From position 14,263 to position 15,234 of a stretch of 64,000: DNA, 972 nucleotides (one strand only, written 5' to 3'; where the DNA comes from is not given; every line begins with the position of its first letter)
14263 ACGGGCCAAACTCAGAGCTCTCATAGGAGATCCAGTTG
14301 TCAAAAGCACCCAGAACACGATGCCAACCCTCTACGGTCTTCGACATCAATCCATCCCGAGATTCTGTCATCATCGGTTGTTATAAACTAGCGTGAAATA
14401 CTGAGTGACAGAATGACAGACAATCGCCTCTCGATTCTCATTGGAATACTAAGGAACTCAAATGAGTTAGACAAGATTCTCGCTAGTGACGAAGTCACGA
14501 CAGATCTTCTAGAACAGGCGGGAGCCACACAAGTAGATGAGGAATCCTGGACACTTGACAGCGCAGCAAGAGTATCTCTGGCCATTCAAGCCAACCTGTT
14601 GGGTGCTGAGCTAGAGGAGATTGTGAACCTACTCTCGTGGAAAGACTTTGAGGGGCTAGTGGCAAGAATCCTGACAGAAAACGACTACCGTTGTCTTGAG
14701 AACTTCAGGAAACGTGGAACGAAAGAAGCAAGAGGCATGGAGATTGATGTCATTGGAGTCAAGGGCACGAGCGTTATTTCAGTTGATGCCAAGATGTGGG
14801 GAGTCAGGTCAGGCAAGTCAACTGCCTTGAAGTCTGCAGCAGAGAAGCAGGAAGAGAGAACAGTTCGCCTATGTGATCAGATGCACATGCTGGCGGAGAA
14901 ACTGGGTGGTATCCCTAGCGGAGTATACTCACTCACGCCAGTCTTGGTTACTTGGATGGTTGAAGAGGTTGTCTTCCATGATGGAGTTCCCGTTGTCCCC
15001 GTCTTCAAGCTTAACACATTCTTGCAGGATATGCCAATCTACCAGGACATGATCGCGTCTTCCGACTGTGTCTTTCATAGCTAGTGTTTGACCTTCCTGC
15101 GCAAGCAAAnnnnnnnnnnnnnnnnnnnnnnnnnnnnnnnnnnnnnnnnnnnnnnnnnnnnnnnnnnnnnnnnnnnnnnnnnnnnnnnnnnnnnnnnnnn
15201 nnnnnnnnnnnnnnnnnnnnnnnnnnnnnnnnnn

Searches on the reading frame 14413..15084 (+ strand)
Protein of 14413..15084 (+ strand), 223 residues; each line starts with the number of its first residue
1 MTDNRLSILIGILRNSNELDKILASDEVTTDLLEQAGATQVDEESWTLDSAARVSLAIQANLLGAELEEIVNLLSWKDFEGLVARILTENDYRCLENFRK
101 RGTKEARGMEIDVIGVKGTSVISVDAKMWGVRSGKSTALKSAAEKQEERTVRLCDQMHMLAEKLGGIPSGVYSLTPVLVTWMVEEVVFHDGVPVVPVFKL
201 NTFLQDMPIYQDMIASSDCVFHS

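Call 26: search_protein_families(library=pfam, proteins=[window:14413-15084:+], max_evalue=0.0001)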
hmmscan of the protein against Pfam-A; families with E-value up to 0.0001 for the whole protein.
window:14413-15084:+ (223 aa): 0 families

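Call 43: search_protein_families(library=pfam, proteins=[window:14413-15084:+], max_evalue=1)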
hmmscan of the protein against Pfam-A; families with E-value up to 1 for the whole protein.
window:14413-15084:+ (223 aa): 3 families
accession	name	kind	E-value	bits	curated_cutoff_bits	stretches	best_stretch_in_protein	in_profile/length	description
PF04471.18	Mrr_cat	-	0.00058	20.4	21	1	74-131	4-59/115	Restriction endonuclease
PF08378.17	NERD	-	0.0098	16.8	22.1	1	78-135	4-64/111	Nuclease-related domain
PF02021.23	UPF0102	-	0.098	13.5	23.6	1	80-153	2-65/80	Uncharacterised protein family UPF0102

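Call 69: search_protein_families(library=padloc, proteins=[window:14413-15084:+], max_evalue=0.001)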
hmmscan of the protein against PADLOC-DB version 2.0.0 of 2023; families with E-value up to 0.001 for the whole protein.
window:14413-15084:+ (223 aa): 0 families
